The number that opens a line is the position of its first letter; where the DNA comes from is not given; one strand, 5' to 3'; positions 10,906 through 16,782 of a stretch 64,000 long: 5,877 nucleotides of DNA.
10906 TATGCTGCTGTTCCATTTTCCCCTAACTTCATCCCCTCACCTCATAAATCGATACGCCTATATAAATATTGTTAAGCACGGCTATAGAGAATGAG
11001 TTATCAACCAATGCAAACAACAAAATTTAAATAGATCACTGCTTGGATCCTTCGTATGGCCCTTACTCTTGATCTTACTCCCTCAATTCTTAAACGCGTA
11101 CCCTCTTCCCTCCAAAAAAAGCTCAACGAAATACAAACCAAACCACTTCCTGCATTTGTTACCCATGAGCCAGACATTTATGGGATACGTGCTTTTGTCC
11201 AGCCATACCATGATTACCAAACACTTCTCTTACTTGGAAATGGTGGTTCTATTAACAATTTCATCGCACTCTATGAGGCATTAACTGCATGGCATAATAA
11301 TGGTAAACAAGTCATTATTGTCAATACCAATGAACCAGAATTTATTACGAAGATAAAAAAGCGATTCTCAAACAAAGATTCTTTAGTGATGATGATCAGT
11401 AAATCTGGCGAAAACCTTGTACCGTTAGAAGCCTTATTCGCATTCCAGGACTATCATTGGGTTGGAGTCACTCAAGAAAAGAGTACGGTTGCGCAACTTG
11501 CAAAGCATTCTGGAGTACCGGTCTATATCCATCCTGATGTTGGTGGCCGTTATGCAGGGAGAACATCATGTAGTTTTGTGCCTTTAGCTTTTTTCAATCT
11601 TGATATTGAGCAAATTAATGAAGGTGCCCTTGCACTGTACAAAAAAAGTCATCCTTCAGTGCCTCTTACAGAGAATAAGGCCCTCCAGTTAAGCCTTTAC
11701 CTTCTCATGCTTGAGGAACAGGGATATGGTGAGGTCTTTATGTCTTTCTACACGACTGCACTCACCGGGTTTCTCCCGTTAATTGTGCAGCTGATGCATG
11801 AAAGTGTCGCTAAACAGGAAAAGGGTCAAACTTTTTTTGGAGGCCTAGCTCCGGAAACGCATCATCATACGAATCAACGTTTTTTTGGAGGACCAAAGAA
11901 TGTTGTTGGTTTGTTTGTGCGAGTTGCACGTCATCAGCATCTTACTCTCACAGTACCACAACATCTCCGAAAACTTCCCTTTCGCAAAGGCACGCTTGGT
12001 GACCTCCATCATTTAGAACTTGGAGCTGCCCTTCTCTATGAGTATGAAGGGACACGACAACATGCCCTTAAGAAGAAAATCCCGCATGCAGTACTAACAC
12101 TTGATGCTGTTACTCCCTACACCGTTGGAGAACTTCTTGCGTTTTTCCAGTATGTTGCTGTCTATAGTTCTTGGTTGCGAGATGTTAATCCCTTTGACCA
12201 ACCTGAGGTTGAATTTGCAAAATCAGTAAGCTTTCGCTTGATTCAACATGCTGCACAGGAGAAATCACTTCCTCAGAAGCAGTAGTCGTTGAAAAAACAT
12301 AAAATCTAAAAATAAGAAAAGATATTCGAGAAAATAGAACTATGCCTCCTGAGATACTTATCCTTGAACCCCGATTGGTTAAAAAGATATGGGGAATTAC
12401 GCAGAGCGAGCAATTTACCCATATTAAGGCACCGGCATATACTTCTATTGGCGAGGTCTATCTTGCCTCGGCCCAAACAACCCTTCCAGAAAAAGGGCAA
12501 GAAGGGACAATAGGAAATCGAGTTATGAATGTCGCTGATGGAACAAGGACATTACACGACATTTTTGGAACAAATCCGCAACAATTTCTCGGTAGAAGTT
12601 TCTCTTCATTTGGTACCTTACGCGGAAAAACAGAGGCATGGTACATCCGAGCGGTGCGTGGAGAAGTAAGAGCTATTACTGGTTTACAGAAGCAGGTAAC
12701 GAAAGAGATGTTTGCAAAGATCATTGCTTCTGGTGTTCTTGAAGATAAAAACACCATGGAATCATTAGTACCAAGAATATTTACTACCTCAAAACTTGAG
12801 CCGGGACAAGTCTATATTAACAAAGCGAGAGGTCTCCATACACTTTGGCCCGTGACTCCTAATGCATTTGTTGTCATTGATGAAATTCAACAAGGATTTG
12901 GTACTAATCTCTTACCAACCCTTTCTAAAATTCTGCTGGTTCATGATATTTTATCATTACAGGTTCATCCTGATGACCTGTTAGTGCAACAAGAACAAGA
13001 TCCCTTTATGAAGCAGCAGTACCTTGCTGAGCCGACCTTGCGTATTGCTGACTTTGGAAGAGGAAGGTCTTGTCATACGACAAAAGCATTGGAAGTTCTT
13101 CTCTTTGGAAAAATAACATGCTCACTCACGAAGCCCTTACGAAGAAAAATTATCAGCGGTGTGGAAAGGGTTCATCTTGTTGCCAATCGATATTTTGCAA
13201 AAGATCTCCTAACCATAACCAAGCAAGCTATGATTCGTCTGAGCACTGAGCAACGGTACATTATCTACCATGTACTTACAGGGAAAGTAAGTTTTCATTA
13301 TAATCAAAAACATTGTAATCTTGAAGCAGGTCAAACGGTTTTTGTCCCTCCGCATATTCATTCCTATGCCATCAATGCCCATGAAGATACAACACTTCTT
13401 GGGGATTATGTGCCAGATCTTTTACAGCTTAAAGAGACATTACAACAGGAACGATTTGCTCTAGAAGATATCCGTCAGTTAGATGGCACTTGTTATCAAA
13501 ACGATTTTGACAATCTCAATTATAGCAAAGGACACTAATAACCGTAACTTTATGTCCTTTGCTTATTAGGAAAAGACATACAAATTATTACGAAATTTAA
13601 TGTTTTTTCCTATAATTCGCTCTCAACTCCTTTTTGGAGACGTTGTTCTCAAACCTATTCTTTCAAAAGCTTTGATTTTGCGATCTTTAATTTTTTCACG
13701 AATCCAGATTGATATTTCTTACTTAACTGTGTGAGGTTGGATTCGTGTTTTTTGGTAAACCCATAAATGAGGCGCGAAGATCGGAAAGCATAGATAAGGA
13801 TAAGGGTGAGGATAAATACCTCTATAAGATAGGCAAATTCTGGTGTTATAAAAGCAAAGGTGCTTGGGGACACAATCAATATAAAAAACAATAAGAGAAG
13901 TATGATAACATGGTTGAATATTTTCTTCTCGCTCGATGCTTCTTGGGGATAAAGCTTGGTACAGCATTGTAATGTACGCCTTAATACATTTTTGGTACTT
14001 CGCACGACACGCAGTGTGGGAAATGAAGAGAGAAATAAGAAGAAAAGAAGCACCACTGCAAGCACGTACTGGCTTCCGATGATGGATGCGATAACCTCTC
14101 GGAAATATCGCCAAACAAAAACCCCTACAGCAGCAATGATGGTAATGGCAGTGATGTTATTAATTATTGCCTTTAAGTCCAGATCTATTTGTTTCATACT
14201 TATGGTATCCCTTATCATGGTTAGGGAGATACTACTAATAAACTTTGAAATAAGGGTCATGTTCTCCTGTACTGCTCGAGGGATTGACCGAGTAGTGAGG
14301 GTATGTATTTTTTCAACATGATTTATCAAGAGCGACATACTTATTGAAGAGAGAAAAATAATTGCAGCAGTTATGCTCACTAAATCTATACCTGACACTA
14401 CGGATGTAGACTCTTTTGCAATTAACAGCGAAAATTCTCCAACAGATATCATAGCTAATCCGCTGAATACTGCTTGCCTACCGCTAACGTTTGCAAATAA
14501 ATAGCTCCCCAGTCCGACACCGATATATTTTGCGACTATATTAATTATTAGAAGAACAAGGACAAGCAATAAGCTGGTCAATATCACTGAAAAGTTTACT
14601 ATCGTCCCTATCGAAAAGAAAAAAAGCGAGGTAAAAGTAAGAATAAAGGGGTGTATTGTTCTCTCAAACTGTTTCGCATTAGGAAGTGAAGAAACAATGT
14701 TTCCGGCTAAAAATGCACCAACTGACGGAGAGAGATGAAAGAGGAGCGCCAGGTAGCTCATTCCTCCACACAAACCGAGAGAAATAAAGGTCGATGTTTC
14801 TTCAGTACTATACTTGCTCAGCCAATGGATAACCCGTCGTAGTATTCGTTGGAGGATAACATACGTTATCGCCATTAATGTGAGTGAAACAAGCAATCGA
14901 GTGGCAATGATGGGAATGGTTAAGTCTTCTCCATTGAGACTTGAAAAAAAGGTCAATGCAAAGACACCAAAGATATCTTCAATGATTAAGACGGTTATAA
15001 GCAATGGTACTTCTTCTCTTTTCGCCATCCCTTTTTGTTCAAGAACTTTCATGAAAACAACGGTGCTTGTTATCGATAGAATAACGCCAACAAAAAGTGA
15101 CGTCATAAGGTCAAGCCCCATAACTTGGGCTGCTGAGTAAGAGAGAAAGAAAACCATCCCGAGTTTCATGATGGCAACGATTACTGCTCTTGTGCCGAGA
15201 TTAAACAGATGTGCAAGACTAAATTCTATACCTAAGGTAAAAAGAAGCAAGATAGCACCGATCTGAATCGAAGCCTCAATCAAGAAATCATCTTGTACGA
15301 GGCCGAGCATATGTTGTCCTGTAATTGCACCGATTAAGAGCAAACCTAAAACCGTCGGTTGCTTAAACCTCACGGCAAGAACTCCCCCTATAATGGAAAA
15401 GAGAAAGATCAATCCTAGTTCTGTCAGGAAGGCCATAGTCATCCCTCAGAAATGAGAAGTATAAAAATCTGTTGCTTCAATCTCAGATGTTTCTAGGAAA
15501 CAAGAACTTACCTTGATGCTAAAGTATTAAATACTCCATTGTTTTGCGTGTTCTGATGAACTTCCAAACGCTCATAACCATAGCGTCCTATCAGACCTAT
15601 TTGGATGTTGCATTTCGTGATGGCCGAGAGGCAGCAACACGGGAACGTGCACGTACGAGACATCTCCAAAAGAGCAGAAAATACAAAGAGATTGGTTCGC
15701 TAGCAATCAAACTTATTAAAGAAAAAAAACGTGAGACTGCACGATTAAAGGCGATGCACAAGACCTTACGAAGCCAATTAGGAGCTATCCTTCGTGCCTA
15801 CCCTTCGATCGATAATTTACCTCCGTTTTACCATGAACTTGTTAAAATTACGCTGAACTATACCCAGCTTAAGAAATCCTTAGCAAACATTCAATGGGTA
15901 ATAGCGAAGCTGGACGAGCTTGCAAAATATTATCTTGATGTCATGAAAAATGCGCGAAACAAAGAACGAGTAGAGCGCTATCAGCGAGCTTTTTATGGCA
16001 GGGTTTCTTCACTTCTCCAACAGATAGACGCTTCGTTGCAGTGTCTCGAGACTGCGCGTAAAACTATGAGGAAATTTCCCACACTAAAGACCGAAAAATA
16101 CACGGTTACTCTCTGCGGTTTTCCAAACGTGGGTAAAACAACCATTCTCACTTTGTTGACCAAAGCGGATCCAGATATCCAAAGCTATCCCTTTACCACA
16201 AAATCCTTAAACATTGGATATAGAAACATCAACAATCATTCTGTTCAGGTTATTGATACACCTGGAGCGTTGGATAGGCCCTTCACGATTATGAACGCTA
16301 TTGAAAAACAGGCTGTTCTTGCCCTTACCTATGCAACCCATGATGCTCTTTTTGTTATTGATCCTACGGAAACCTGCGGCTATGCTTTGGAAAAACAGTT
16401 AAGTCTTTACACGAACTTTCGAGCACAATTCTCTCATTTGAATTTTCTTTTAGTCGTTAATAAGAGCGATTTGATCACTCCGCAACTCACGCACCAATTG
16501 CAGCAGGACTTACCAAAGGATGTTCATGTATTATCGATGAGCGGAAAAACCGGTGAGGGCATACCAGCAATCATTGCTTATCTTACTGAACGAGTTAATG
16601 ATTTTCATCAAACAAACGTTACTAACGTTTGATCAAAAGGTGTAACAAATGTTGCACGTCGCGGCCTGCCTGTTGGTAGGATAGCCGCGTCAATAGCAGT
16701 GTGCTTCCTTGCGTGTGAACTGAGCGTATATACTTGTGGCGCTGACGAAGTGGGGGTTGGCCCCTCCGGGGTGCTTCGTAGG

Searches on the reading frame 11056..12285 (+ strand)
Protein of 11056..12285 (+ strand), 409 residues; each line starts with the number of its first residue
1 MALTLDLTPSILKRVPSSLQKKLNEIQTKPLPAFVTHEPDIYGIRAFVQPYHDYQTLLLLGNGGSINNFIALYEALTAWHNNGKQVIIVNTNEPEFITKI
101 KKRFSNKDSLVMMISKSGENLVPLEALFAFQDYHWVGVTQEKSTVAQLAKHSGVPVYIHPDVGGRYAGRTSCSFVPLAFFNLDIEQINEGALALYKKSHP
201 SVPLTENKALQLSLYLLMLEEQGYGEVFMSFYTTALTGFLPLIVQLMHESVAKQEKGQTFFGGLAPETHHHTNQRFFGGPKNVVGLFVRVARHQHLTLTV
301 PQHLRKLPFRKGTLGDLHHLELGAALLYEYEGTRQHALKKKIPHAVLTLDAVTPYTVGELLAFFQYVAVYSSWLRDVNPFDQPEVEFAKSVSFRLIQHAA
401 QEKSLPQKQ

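Call 49: search_protein_families(library=pfam, proteins=[window:11056-12285:+], max_evalue=0.00001)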
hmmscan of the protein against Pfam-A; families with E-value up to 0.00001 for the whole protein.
window:11056-12285:+ (409 aa): 1 family
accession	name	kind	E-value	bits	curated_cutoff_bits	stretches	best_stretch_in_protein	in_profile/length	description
PF00342.24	PGI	-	1e-06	28.1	22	0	57-402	99-472/486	Phosphoglucose isomerase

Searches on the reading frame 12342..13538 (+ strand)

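Call 49: search_protein_families(library=pfam, proteins=[window:12342-13538:+], max_evalue=0.00001)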
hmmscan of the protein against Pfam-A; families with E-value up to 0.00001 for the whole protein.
window:12342-13538:+ (398 aa): 1 family
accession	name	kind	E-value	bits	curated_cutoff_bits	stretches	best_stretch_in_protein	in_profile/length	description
PF02311.25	AraC_binding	-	4.8e-06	26.8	21.1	0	303-342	21-61/135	AraC-like ligand binding domain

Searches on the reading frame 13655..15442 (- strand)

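Call 49: search_protein_families(library=pfam, proteins=[window:13655-15442:-], max_evalue=0.00001)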
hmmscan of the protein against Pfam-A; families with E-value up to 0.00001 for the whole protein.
window:13655-15442:- (595 aa): 1 family
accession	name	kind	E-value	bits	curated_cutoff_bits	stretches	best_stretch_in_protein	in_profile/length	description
PF00999.27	Na_H_Exchanger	-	1.1e-44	153.2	26.2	1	15-367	3-363/375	Sodium/hydrogen exchanger, transmembrane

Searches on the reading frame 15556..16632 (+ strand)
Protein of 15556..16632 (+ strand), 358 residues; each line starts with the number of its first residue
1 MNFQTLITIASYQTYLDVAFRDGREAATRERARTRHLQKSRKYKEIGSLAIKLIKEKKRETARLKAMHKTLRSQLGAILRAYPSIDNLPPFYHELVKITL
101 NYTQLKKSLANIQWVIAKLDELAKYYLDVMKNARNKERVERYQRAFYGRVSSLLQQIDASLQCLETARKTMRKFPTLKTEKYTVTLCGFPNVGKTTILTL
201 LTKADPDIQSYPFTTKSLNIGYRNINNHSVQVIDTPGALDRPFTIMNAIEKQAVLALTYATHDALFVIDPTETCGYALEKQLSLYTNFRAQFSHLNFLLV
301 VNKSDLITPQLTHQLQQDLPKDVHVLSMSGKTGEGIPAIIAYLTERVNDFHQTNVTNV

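Call 44: search_protein_families(library=pfam, proteins=[window:15556-16632:+], max_evalue=0.001)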
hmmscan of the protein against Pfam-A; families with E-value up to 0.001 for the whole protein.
window:15556-16632:+ (358 aa): 8 families
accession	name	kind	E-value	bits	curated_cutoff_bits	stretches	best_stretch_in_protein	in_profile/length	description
PF17835.6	NOG1_N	-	1.1e-26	94.3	22.9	1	41-176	30-158/160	NOG1 N-terminal helical domain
PF06858.20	NOG1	-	3.9e-18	65.4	27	1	249-305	2-58/58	Nucleolar GTP-binding protein 1 (NOG1)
PF01926.29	MMR_HSR1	-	7.9e-16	58.6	21.9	1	184-303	2-113/113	50S ribosome-binding GTPase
PF02421.24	FeoB_N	-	5.5e-12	45.9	27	1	183-340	2-153/156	Ferrous iron transport protein B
PF09439.16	SRPRB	-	1.3e-06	28.3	25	1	181-326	3-141/178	Signal recognition particle receptor beta subunit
PF03193.22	RsgA_GTPase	-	5.9e-06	26.7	30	0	291-348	50-109/174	RsgA GTPase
PF00009.33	GTP_EFTU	-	9e-05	22.6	26.5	0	214-347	56-186/188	Elongation factor Tu GTP binding domain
PF02492.25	cobW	-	0.00097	19.2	20.7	0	228-319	84-169/180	CobW/HypB/UreG, nucleotide-binding domain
